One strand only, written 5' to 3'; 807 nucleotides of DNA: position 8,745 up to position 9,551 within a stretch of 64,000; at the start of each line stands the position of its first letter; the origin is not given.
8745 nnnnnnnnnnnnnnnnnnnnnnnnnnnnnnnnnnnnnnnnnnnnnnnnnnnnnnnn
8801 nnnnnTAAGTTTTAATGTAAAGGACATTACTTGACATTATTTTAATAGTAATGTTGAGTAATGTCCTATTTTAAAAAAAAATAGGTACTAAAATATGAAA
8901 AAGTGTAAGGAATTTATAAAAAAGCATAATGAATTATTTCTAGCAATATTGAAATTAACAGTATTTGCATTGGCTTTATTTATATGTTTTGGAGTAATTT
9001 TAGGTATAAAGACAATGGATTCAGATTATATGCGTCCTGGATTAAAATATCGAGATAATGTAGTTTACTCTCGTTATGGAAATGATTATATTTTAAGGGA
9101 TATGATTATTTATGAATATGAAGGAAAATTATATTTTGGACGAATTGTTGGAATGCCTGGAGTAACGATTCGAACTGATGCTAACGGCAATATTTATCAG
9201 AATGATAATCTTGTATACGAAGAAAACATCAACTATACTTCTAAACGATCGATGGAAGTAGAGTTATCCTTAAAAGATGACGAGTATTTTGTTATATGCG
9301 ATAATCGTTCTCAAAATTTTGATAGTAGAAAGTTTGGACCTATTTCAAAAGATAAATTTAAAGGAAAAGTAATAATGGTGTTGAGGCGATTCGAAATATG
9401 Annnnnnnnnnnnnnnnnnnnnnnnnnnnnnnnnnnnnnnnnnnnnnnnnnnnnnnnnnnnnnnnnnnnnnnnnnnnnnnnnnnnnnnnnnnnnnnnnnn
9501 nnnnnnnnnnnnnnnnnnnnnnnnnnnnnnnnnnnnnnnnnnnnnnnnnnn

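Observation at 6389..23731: Mobile-element-encoded FCT-type sortase pilus/fibre locus: two pilin-like substrates, SipA-like inactive signal peptidase, class B sortase, 4120-aa tip-adhesin candidate, plus a type IV pilin-like gene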

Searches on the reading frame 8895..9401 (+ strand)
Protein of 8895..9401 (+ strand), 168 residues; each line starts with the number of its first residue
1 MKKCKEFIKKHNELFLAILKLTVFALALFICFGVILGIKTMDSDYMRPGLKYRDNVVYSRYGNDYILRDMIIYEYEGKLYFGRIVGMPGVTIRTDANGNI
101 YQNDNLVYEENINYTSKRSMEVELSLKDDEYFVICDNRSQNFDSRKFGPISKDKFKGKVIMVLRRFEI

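Call 6: search_protein_families(library=pfam, proteins=[window:8895-9401:+], max_evalue=0.01)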
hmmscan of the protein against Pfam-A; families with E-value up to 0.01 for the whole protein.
window:8895-9401:+ (168 aa): 1 family
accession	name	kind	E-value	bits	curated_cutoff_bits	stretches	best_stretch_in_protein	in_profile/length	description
PF10502.14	Peptidase_S26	-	3.5e-16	60.1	22.9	1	20-162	6-166/168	Signal peptidase, peptidase S26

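Call 7: search_protein_families(library=ncbifam, proteins=[window:8895-9401:+], max_evalue=0.01)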
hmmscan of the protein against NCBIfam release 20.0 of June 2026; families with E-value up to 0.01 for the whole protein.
window:8895-9401:+ (168 aa): 4 families
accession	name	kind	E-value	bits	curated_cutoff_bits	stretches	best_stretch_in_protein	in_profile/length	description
TIGR02227.1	sigpep_I_bact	equivalog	8.3e-23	81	47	1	22-164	6-159/162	signal peptidase I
TIGR02771.1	TraF_Ti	equivalog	1e-05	25.2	100.25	1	81-160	85-166/171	conjugative transfer signal peptidase TraF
NF010459.0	PRK13884.1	subfamily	1.9e-05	24.3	156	1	97-162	110-175/178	conjugal transfer peptidase TraF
TIGR02754.1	sod_Ni_protease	equivalog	0.0006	20.2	63.25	1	126-160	55-89/90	nickel-type superoxide dismutase maturation protease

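Call 14: search_protein_families(library=phrogs, proteins=[window:8895-9401:+], max_evalue=0.001)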
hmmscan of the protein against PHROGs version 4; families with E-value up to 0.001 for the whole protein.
window:8895-9401:+ (168 aa): 1 family
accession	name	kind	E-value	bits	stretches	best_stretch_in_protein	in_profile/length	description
phrog_15562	-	unknown function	1.7e-09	38.5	1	129-165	169-208/215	-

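Call 17: search_solved_structures(query=window:8895-9401:+, max_evalue=0.01, show_alignments=4)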
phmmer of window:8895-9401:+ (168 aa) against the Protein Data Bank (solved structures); distinct sequences matched with E-value up to 0.01: 4.
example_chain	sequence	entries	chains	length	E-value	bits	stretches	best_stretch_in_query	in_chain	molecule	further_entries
4n31_A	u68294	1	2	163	6e-12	48.9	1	34-164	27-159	SipA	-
4k8w_A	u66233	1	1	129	1.1e-10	44.8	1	45-164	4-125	LepA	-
4nv4_A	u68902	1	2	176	0.0013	21.9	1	63-160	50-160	Signal peptidase I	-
4me8_A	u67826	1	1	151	0.0014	21.7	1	80-157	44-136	Signal peptidase I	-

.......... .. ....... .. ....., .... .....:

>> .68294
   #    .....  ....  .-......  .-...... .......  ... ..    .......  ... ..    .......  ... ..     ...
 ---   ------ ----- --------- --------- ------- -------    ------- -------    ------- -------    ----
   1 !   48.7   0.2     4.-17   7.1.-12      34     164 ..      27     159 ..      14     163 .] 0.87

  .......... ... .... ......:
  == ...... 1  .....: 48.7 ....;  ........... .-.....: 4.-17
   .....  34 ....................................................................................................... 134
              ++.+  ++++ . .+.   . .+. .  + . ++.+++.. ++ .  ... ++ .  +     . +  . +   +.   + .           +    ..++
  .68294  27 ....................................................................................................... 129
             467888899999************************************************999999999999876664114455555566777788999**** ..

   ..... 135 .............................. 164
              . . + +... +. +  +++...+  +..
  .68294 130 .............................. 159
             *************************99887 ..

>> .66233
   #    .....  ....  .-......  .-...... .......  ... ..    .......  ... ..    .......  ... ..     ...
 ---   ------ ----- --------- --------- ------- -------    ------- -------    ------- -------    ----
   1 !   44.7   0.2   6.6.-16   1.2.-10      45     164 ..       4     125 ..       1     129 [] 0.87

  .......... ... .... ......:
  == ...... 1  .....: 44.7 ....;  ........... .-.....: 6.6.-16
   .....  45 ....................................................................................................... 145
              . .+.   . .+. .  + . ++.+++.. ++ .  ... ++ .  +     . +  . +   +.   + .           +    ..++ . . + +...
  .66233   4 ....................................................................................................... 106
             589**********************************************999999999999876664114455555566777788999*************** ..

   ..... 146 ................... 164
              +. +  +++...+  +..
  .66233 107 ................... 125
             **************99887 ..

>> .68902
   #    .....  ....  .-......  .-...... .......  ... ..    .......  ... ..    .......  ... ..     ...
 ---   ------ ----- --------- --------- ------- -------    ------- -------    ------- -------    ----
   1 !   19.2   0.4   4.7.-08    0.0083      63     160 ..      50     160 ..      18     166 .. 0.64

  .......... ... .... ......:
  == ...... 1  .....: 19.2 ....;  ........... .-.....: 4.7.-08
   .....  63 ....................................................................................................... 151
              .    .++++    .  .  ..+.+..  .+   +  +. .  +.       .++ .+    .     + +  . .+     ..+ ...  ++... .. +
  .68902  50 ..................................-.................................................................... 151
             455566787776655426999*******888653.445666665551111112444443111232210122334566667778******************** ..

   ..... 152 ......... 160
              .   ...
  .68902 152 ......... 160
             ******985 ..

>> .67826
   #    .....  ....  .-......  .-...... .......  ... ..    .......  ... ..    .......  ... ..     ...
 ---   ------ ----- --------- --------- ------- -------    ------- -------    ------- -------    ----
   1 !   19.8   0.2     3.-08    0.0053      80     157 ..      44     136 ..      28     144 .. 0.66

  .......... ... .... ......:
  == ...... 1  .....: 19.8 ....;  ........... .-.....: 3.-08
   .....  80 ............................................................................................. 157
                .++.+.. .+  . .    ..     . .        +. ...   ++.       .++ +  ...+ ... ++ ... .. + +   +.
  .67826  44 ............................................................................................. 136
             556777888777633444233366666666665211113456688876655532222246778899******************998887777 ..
